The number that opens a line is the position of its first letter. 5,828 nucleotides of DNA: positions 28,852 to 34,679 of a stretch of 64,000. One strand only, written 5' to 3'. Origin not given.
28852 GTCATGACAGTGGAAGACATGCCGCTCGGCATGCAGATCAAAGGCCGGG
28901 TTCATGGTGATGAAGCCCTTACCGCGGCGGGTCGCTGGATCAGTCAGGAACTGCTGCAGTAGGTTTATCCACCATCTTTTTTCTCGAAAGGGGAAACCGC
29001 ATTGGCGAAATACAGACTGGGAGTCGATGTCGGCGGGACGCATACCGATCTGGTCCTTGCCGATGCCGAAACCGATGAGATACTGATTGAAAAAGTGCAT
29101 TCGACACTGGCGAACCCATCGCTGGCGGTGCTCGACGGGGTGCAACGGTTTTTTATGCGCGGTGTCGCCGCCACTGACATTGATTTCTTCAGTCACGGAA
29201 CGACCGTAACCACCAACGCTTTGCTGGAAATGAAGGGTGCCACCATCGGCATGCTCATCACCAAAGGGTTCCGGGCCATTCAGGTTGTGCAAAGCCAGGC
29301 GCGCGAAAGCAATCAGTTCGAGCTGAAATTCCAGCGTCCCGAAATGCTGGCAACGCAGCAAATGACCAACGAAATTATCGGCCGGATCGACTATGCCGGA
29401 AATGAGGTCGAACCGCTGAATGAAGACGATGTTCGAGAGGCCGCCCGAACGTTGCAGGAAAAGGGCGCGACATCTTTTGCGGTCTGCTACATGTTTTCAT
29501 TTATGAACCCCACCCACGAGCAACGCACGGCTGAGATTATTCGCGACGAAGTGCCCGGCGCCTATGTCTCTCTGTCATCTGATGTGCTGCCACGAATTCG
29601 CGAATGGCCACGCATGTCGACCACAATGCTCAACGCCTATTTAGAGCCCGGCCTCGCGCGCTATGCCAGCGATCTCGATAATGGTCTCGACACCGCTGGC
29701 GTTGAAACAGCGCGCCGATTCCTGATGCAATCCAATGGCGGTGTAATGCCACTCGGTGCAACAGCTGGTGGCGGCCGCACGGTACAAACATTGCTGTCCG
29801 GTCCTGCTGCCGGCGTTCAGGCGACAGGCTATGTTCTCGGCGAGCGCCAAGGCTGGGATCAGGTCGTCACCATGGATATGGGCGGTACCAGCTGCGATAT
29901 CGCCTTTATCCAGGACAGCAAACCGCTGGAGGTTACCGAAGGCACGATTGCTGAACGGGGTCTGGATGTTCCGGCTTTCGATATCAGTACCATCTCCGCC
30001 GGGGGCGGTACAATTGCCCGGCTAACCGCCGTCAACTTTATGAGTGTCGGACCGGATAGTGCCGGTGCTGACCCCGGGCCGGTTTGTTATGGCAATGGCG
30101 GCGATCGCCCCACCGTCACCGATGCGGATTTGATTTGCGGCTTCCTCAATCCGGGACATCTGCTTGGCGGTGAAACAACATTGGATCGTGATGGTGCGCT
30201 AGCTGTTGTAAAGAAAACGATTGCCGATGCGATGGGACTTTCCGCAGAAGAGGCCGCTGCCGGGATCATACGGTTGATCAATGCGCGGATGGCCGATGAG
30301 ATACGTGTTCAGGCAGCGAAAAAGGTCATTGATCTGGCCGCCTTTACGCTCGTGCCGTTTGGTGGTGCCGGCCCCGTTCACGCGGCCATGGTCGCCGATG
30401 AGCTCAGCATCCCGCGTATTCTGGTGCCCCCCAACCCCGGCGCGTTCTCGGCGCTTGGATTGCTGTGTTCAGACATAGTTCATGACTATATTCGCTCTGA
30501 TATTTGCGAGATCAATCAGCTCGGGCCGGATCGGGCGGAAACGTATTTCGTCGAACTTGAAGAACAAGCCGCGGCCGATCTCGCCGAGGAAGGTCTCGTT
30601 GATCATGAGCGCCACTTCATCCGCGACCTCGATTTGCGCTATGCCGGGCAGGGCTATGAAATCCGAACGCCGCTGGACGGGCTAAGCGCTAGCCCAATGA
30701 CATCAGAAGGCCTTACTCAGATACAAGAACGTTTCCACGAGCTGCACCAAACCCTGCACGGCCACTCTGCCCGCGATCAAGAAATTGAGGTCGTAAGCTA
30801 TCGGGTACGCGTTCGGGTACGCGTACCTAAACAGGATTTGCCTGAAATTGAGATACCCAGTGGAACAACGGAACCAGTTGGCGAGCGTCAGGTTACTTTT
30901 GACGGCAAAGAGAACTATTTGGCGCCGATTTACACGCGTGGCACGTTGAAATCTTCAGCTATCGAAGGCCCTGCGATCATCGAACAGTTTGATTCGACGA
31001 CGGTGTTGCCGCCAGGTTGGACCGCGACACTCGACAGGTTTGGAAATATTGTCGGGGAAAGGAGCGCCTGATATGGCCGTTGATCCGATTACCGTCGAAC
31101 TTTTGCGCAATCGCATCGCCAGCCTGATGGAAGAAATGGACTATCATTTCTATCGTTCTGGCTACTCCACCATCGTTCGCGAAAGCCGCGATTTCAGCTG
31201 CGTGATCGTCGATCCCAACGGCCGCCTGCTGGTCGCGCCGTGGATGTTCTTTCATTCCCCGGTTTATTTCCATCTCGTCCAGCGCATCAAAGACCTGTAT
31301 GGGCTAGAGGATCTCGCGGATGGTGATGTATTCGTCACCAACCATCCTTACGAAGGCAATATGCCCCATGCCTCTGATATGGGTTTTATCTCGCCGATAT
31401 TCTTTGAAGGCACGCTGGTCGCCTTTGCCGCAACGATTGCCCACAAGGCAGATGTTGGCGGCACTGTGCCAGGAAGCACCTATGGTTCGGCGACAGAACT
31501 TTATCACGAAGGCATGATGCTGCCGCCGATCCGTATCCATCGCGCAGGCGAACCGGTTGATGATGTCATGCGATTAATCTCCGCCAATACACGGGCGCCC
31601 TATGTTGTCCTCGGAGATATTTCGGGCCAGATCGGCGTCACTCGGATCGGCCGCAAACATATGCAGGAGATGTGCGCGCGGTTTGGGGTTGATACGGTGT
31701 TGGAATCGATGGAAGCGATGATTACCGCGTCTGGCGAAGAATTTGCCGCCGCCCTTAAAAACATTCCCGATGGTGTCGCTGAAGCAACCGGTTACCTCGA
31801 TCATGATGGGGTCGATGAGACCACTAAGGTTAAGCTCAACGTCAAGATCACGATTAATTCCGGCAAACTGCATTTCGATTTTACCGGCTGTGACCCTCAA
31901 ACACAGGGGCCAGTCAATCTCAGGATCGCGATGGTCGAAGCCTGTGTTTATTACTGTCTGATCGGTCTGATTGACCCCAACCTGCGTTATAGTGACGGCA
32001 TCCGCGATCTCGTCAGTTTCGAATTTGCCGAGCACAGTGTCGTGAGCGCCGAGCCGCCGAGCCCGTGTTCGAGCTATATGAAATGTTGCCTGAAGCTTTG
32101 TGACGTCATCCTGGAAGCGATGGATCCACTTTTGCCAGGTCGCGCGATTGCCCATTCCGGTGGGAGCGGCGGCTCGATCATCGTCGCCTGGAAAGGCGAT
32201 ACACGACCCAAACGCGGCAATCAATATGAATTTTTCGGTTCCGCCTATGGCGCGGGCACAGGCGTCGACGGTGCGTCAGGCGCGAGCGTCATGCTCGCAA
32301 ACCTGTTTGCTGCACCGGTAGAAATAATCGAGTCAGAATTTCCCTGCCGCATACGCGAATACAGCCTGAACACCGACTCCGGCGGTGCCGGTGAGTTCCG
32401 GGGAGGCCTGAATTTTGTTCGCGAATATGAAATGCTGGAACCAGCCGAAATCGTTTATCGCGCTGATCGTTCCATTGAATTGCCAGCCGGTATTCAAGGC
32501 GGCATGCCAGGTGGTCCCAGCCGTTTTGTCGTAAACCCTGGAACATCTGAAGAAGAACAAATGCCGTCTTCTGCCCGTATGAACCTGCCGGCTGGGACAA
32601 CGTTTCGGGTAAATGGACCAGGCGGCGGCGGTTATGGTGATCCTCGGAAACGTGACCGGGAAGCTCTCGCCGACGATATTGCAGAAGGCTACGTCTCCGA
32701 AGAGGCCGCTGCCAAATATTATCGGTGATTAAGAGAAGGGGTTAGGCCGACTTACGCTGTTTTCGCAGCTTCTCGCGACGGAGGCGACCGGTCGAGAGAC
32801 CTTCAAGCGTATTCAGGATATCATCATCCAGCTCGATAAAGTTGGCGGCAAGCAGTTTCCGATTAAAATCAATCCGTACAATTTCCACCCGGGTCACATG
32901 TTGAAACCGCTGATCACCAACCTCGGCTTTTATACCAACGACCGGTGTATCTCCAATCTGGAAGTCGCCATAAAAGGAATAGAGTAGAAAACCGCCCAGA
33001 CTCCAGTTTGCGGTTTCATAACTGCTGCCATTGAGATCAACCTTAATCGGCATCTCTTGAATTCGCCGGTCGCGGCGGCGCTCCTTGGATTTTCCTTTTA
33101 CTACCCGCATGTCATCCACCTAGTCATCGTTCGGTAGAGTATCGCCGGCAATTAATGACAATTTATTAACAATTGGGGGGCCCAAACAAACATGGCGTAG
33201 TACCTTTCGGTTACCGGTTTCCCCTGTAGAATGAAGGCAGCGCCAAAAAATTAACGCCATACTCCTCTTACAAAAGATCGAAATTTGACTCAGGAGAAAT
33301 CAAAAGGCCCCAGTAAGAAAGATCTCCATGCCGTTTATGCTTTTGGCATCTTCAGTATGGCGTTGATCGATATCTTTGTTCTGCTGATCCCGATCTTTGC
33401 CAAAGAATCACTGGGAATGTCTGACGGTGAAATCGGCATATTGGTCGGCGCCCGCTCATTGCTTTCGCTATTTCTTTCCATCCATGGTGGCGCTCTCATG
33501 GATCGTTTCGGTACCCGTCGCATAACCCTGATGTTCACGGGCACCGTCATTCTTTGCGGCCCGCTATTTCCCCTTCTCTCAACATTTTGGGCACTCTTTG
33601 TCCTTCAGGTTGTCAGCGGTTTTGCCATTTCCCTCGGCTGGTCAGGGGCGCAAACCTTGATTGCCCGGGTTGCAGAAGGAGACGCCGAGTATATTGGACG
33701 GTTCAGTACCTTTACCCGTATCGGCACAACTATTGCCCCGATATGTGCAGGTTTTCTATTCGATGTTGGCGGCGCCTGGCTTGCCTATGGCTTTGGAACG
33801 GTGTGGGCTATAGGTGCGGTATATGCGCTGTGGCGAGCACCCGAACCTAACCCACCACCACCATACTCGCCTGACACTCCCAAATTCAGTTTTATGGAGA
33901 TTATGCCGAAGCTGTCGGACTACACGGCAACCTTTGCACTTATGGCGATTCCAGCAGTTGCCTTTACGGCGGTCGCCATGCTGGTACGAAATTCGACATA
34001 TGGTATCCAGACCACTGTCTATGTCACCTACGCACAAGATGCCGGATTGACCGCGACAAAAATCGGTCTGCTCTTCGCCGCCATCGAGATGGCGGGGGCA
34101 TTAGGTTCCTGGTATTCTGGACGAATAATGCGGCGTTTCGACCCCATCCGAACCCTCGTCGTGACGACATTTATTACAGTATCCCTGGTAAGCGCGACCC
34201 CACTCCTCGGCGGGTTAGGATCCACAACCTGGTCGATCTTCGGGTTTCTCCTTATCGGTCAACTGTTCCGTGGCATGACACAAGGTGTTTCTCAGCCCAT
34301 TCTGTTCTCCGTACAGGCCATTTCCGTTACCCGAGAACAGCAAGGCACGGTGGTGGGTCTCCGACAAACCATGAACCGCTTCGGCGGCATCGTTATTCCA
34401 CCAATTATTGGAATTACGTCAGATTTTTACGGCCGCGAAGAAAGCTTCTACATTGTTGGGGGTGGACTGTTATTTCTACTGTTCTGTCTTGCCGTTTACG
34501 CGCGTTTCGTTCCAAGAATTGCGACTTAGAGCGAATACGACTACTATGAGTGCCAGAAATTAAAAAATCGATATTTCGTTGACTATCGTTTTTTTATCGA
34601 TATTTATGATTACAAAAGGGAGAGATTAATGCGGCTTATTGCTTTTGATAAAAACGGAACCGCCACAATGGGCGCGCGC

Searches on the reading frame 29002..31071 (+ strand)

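Call 28: search_protein_families(library=pfam, proteins=[window:29002-31071:+], max_evalue=0.001)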
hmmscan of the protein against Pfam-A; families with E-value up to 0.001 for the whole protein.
window:29002-31071:+ (689 aa): 3 families
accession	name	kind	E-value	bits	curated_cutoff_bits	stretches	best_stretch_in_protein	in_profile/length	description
PF01968.24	Hydantoinase_A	-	7.4e-82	275.3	22.9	1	204-495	1-290/291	Hydantoinase/oxoprolinase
PF05378.19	Hydant_A_N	-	1.3e-44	152.5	25.2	1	5-183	1-175/176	Hydantoinase/oxoprolinase N-terminal region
PF19278.4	Hydant_A_C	-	2.5e-11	43.7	21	1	515-680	17-185/193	Hydantoinase/oxoprolinase C-terminal domain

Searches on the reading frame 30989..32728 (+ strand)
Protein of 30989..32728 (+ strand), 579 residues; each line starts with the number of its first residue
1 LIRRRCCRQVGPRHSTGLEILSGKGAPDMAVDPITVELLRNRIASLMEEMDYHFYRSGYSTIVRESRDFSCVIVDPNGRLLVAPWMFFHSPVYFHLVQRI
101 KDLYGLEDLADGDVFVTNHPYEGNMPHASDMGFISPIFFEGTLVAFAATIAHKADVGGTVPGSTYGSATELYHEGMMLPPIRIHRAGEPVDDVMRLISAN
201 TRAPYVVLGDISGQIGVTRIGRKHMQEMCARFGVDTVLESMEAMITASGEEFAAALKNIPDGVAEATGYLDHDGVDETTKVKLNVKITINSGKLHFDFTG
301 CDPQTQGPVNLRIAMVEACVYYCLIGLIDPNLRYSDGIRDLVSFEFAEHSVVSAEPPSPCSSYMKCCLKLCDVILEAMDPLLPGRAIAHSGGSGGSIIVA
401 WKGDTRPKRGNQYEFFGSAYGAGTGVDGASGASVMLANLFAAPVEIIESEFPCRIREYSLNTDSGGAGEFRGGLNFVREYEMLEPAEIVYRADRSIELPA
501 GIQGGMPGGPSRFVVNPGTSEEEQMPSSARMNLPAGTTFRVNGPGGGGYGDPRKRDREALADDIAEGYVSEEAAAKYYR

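Call 28: search_protein_families(library=pfam, proteins=[window:30989-32728:+], max_evalue=0.001)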
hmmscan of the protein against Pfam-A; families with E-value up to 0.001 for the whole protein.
window:30989-32728:+ (579 aa): 1 family
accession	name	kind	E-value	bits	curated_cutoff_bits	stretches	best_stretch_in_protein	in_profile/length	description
PF02538.19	Hydantoinase_B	-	1.6e-145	485.9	26.8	1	32-552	1-519/519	Hydantoinase B/oxoprolinase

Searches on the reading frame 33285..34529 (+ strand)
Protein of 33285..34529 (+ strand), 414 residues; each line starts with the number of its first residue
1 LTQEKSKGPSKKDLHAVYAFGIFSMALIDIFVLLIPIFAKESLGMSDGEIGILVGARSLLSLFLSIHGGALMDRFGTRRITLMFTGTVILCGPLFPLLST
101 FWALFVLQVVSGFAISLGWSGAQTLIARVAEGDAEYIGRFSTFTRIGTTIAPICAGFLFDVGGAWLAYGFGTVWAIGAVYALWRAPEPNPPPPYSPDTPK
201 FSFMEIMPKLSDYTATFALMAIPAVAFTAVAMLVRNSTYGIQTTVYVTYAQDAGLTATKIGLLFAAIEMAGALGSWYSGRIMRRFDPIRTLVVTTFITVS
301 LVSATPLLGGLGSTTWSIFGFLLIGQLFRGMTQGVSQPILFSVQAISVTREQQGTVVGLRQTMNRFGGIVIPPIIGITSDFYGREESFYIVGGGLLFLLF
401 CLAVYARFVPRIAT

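Call 8: search_protein_families(library=pfam, proteins=[window:33285-34529:+], max_evalue=0.01)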
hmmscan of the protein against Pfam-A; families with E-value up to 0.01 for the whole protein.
window:33285-34529:+ (414 aa): 4 families
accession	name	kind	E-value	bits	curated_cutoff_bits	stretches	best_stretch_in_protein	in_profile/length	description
PF07690.21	MFS_1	-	1.8e-53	182.1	33.4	2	21-372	5-347/347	Major Facilitator Superfamily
PF12832.13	MFS_1_like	-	4e-08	33.2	25.2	2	18-168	221-371/373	MFS_1 like family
PF01306.25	LacY_symp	-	3.2e-05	23.3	24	1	19-176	11-182/413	LacY proton/sugar symporter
PF05977.19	MFS_3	-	0.0039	16.1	27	1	45-305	42-300/524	Transmembrane secretion effector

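Call 24: search_protein_families(library=ncbifam, proteins=[window:33285-34529:+], max_evalue=0.00001)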
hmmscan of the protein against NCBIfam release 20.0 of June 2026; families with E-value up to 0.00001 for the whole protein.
window:33285-34529:+ (414 aa): 5 families
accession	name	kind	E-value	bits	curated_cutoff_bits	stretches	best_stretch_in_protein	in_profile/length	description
TIGR00881.1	2A0104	subfamily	2.8e-12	46.4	407.75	1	251-405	23-171/379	phosphoglycerate transporter protein PgtP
NF007792.0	PRK10489.1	equivalog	2.8e-12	46.4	324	1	22-406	27-399/419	enterobactin transporter EntS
TIGR00893.1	2A0114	subfamily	2.7e-07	29.9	395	0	223-397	215-389/399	D-galactonate transporter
NF007077.0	PRK09528.1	subfamily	2.9e-07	29.4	429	1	23-182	22-190/421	galactoside permease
TIGR00880.1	2_A_01_02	superfamily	1.9e-06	28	131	1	51-181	1-133/141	multidrug resistance protein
